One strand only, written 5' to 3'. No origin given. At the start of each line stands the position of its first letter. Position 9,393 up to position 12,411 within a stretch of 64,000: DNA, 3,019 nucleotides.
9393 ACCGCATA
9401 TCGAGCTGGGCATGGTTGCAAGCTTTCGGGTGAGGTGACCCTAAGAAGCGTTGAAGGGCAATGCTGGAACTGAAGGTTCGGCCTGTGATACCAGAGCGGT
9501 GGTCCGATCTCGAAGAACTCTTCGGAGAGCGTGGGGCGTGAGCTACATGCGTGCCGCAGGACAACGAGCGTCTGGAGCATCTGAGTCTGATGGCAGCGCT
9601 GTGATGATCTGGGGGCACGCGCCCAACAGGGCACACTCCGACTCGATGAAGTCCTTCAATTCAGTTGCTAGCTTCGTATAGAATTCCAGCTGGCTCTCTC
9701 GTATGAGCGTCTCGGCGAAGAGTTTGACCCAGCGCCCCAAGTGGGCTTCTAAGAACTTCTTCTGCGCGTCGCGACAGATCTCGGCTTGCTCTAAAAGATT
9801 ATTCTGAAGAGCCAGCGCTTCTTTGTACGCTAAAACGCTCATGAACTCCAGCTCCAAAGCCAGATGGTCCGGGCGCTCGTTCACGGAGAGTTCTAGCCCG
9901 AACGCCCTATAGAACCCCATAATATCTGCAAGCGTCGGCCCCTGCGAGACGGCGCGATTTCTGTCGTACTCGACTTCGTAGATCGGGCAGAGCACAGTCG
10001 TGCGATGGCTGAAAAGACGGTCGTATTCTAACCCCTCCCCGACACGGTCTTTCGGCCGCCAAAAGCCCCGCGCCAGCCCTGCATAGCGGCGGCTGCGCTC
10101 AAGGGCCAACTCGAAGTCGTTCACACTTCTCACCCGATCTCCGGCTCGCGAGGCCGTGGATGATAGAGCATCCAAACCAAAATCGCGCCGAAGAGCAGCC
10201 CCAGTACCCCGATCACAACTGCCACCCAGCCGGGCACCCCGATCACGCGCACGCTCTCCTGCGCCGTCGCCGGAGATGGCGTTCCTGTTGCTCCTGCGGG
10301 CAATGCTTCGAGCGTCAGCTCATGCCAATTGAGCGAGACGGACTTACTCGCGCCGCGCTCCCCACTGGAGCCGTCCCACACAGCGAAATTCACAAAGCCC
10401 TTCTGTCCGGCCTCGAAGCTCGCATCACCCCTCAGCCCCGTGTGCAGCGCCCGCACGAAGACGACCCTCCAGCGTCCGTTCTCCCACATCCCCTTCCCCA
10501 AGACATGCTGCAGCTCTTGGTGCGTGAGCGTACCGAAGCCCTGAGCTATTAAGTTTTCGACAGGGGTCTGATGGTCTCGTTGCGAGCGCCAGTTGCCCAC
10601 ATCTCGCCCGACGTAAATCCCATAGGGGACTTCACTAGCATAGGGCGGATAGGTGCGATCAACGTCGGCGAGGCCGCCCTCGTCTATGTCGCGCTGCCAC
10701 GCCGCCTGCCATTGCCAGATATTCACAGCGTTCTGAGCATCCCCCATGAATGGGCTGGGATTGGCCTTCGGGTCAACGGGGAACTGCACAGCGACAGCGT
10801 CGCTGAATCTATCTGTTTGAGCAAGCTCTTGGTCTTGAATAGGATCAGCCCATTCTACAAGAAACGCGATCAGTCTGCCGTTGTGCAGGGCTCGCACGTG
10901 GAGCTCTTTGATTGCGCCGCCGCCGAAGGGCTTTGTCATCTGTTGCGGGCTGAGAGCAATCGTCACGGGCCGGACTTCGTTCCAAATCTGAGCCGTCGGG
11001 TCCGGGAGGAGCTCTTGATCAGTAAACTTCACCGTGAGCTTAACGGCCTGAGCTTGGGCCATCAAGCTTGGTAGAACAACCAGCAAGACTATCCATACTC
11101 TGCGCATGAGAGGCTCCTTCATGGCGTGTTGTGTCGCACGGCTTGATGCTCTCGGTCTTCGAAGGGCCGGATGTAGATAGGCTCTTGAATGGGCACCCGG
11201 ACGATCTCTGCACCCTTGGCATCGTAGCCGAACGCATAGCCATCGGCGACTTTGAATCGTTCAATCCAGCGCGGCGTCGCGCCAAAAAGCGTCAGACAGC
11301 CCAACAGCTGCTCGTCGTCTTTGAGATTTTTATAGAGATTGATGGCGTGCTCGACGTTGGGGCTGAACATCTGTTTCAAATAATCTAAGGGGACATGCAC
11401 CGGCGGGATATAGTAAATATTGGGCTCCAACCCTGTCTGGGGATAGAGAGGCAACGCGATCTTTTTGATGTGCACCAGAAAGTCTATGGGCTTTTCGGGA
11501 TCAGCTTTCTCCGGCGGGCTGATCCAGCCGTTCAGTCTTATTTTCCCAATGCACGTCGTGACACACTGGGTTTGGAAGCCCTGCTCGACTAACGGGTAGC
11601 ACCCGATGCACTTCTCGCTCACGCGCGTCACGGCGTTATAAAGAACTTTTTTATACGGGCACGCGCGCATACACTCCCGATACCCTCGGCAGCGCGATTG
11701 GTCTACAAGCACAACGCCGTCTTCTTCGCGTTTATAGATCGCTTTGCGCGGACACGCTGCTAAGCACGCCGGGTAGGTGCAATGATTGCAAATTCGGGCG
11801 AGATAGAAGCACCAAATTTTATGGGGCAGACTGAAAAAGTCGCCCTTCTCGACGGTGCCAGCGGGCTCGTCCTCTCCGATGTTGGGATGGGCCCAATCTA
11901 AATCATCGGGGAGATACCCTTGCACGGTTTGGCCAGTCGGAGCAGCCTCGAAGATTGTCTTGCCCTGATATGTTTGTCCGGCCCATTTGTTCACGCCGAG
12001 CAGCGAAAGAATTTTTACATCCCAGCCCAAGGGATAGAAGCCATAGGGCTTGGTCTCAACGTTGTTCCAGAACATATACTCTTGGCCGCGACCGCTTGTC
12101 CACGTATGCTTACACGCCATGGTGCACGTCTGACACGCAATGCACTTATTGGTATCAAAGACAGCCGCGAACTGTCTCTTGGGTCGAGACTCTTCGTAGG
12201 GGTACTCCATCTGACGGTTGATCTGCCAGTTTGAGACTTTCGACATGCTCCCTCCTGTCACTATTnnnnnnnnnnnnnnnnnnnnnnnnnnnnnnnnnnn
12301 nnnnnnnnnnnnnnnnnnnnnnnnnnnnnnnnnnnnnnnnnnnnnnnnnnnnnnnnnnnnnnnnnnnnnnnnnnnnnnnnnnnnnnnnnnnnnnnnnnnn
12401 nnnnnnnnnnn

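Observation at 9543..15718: Tat-exported type II DMSO-reductase-family complex (alpha-beta-gamma-delta) of NxrA/NarG-like size with unknown substrate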

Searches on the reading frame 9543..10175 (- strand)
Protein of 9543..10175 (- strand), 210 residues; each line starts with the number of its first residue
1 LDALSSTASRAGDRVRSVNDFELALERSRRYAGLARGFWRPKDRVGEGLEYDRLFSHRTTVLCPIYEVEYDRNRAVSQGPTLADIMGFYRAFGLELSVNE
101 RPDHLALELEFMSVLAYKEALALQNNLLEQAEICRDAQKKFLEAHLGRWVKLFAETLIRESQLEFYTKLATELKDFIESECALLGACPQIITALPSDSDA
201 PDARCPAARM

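Call 7: search_protein_families(library=pfam, proteins=[window:9543-10175:-], max_evalue=0.01)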
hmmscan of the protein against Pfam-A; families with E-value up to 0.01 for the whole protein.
window:9543-10175:- (210 aa): 1 family
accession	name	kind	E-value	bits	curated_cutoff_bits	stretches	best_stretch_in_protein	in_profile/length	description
PF02613.20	Nitrate_red_del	-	7.4e-20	71.8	22.2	1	49-154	30-135/136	Nitrate reductase delta subunit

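Call 8: search_protein_families(library=ncbifam, proteins=[window:9543-10175:-], max_evalue=0.01)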
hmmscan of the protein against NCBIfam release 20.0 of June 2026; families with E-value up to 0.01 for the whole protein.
window:9543-10175:- (210 aa): 5 families
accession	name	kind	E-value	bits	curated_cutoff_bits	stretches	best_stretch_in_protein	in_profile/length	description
TIGR03482.1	DMSO_red_II_cha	subfamily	2.4e-22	79.9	152.3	1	50-184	59-192/197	DMSO reductase family type II enzyme chaperone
NF042981.1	EthbenzDh_ebdD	equivalog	9.5e-13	48.3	360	1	63-181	98-212/222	ethylbenzene dehydrogenase subunit delta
NF003442.0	PRK04976.1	equivalog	6e-09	36.1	132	1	70-183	100-207/211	molecular chaperone TorD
NF011628.0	PRK15054.1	equivalog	6.9e-06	25.9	410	1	72-122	74-124/231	nitrate reductase molybdenum cofactor assembly chaperone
TIGR00684.1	narJ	equivalog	0.00023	21.2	59.35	1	51-120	52-119/152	nitrate reductase molybdenum cofactor assembly chaperone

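Call 80: search_solved_structures(query=window:9543-10133:-, max_evalue=0.01, show_alignments=0)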
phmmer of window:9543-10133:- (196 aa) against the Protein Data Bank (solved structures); distinct sequences matched with E-value up to 0.01: 4.
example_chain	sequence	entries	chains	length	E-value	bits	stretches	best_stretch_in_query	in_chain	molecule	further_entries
8jzd_A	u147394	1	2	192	1.4e-05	28.1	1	33-108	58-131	Nitrate reductase molybdenum cofactor assembly chaperone NarJ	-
2idg_A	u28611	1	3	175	1.8e-05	27.8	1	72-140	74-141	Hypothetical protein AF0160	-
2xol_A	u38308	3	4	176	1.9e-05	27.8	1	72-140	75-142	CHAPERONE PROTEIN TTRD | TTRD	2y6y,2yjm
2o9x_A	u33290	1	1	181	0.0014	21.6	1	35-101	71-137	Reductase, assembly protein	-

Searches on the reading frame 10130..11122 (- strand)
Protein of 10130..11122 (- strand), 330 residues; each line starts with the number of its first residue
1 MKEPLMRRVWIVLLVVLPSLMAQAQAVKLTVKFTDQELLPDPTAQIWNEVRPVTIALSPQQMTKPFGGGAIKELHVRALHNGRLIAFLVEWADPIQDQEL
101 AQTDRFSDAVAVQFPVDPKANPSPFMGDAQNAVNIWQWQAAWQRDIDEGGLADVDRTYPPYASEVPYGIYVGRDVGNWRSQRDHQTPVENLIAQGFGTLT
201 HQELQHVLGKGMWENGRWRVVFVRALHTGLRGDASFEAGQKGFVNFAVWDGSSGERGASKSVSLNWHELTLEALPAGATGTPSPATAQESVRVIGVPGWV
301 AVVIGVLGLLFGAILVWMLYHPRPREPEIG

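Call 7: search_protein_families(library=pfam, proteins=[window:10130-11122:-], max_evalue=0.01)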
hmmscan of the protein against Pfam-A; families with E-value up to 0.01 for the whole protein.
window:10130-11122:- (330 aa): 1 family
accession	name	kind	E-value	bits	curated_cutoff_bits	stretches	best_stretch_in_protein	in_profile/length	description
PF09459.16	EB_dh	-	4.1e-35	122.3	33.3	1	45-261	2-236/236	Ethylbenzene dehydrogenase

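Call 8: search_protein_families(library=ncbifam, proteins=[window:10130-11122:-], max_evalue=0.01)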
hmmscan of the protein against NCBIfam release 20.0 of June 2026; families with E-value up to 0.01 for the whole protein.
window:10130-11122:- (330 aa): 3 families
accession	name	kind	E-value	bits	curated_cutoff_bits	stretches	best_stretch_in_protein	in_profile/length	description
TIGR03477.1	DMSO_red_II_gam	subfamily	7.3e-46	156.1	169.85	2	32-141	5-116/206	DMSO reductase family type II enzyme, heme b subunit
NF042980.1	EthbenzDh_ebdC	equivalog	1e-21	77.4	400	2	36-143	10-125/214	ethylbenzene dehydrogenase subunit gamma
TIGR03154.1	sulfolob_CbsA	equivalog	5.4e-10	38.7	468.4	1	209-320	347-460/465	cytochrome b558/566 subunit A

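Call 10: search_solved_structures(query=window:10130-11122:-, max_evalue=0.01, show_alignments=2)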
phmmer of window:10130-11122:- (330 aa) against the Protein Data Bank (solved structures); distinct sequences matched with E-value up to 0.01: 2.
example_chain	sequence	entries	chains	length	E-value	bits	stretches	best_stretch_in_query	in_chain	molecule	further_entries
7b04_C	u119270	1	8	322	2.1e-38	135.6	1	51-274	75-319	Nitrite oxidoreductase subunit C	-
2ivf_C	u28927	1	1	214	1.8e-17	66.8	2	37-142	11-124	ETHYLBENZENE DEHYDROGENASE GAMMA-SUBUNIT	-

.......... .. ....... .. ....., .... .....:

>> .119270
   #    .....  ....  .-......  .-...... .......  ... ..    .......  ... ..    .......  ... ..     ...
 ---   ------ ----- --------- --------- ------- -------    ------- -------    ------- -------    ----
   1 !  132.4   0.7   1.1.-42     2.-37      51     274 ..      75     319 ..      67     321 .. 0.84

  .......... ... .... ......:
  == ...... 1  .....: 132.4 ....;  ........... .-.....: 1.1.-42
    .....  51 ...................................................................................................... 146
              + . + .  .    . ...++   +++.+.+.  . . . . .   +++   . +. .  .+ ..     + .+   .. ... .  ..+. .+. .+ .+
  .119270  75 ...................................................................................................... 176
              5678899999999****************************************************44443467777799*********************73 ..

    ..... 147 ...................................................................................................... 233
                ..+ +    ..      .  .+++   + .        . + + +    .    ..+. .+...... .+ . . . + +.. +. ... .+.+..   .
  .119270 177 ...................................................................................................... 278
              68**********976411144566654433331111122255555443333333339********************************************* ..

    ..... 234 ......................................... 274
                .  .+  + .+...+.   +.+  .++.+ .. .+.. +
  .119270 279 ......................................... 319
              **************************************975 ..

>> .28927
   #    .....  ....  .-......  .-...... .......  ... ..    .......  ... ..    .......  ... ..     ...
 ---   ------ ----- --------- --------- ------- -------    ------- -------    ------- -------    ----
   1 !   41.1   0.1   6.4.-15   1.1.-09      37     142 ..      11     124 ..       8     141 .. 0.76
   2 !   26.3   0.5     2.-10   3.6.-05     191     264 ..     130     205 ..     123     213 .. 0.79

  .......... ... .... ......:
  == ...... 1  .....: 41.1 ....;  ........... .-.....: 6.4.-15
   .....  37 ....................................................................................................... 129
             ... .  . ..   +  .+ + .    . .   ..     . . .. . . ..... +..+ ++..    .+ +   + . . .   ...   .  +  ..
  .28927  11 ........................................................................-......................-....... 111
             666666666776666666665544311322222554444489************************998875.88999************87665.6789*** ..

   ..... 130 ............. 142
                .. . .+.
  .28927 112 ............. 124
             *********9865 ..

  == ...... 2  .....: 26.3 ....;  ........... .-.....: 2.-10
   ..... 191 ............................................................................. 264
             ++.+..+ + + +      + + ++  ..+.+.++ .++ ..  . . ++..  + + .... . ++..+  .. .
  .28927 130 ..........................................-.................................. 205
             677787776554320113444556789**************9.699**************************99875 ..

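Call 39: find_encoding_contigs(protein=window:10130-11122:-, flank=3000, max_places=4)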
Protein window:10130-11122:- (330 aa): no gene with exactly this product is on record in the collection.

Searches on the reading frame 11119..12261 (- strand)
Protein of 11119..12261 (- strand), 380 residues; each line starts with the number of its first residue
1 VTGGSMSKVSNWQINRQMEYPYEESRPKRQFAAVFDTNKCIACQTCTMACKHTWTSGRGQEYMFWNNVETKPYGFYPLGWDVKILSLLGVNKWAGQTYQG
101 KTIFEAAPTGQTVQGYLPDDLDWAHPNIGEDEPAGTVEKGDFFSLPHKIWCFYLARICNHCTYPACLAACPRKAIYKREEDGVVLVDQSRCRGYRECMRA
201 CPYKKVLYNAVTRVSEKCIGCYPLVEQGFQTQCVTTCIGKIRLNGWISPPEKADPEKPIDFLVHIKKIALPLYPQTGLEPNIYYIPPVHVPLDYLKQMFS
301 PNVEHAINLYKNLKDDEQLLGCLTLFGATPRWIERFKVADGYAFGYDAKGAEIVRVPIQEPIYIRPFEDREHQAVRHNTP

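Call 7: search_protein_families(library=pfam, proteins=[window:11119-12261:-], max_evalue=0.01)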
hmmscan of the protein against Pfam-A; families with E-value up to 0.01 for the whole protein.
window:11119-12261:- (380 aa): 9 families
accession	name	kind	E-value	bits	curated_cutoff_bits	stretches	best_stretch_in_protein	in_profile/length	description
PF13247.11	Fer4_11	-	3e-29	101.6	26.2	1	151-243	3-96/100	4Fe-4S dicluster domain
PF12838.12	Fer4_7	-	8.1e-12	45.9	27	2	158-204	2-51/52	4Fe-4S dicluster domain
PF13237.11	Fer4_10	-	3.3e-09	37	25.5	2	155-202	6-53/53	4Fe-4S dicluster domain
PF12797.12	Fer4_2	-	2.2e-07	30.8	24.5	1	34-51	4-21/22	4Fe-4S binding domain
PF12837.12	Fer4_6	-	1.2e-06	28.6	25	0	183-203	1-21/24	4Fe-4S binding domain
PF13187.11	Fer4_9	-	4.9e-06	26.9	27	1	158-204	2-50/52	4Fe-4S dicluster domain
PF14697.11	Fer4_21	-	9.8e-05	22.8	35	1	33-53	1-21/59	4Fe-4S dicluster domain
PF00037.32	Fer4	-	0.0005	20.2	21.1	1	34-50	2-18/24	4Fe-4S binding domain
PF25160.1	LdpA_Fe-S-bd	-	0.0048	17.1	27.6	1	160-206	4-43/49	LdpA Fe-S cluster-binding domain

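Call 8: search_protein_families(library=ncbifam, proteins=[window:11119-12261:-], max_evalue=0.01)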
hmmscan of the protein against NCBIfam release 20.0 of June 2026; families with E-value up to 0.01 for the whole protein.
window:11119-12261:- (380 aa): 40 families (the best 25 are shown)
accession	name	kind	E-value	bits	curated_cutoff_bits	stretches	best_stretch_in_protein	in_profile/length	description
TIGR03478.1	DMSO_red_II_bet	subfamily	7.1e-79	265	480.7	1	28-290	1-258/321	DMSO reductase family type II enzyme, iron-sulfur subunit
NF042979.1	EthbenzDh_ebdB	equivalog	1.9e-65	221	740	1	26-290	16-280/354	ethylbenzene dehydrogenase subunit beta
TIGR01660.1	narH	equivalog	1.1e-52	179.1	524.05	2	147-245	172-270/492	nitrate reductase subunit beta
NF011569.0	PRK14993.1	equivalog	3.2e-30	105.4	416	2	152-285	94-222/244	tetrathionate reductase subunit TtrB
TIGR02951.1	DMSO_dmsB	equivalog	1.6e-29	103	214.1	2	145-241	51-147/161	DMSO/selenate family reductase complex B subunit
NF041715.1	arsenate_red_ArrB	equivalog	6.9e-25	87.9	450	2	151-210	50-108/233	arsenate respiratory reductase iron-sulfur subunit ArrB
NF045797.1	DsrO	equivalog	4.5e-23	81.9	200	1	154-285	99-234/235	sulfate reduction electron transfer complex DsrMKJOP subunit DsrO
TIGR03149.1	cyt_nit_nrfC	equivalog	3.8e-22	78.7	377.6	2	154-286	90-217/225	cytochrome c nitrite reductase Fe-S protein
NF008134.0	PRK10882.1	equivalog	4.9e-16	58.7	263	2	153-237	108-198/329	hydrogenase 2 operon protein HybA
NF045715.1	sulf_resp_HmcB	equivalog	2.3e-15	56.5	420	1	153-237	102-188/307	sulfate respiration complex iron-sulfur protein HmcB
TIGR01582.1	FDH-beta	equivalog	7.2e-15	54.8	334.7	1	156-242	91-177/283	formate dehydrogenase subunit beta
NF007382.0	PRK09898.1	equivalog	2.7e-13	49.9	213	1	153-225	118-190/208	ferredoxin-like protein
NF038355.1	FDH3_beta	equivalog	1.8e-10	41.1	240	1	157-210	53-105/180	formate dehydrogenase FDH3 subunit beta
NF041782.1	mnquin_red_QrcC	equivalog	1.8e-09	37.7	400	1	152-210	59-120/239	menaquinone reductase iron-sulfur cluster-binding subunit QrcC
NF007658.0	PRK10330.1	equivalog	1.4e-07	31.2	260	1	155-206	55-104/181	electron transport protein HydN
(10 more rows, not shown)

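Call 79: search_solved_structures(query=window:11119-12246:-, max_evalue=1e-10, show_alignments=1)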
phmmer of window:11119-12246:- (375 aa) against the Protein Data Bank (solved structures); distinct sequences matched with E-value up to 1e-10: 8.
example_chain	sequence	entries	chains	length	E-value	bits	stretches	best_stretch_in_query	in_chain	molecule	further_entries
7b04_A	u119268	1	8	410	6.1e-123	414.1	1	1-362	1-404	Nitrite oxidoreductase subunit B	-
4ydd_B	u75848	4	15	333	1.7e-62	215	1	21-286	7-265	DMSO reductase family type II enzyme, iron-sulfur subunit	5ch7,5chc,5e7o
2ivf_B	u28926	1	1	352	6.6e-62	213.1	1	20-283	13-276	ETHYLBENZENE DEHYDROGENASE BETA-SUBUNIT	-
1q16_B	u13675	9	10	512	1.3e-50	175.9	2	113-241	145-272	Respiratory nitrate reductase 1 beta chain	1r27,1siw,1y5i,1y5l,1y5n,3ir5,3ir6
3egw_B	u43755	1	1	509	1.2e-49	172.8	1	113-241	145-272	Respiratory nitrate reductase 1 beta chain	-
1y4z_B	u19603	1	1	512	1.2e-49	172.7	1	113-241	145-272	Respiratory nitrate reductase 1 beta chain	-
6cz7_B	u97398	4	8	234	3.2e-16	62.7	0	147-207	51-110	4Fe-4S ferredoxin, iron-sulfur binding domain protein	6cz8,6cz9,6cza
2vpw_B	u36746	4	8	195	1.3e-12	50.8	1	150-280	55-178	NRFC PROTEIN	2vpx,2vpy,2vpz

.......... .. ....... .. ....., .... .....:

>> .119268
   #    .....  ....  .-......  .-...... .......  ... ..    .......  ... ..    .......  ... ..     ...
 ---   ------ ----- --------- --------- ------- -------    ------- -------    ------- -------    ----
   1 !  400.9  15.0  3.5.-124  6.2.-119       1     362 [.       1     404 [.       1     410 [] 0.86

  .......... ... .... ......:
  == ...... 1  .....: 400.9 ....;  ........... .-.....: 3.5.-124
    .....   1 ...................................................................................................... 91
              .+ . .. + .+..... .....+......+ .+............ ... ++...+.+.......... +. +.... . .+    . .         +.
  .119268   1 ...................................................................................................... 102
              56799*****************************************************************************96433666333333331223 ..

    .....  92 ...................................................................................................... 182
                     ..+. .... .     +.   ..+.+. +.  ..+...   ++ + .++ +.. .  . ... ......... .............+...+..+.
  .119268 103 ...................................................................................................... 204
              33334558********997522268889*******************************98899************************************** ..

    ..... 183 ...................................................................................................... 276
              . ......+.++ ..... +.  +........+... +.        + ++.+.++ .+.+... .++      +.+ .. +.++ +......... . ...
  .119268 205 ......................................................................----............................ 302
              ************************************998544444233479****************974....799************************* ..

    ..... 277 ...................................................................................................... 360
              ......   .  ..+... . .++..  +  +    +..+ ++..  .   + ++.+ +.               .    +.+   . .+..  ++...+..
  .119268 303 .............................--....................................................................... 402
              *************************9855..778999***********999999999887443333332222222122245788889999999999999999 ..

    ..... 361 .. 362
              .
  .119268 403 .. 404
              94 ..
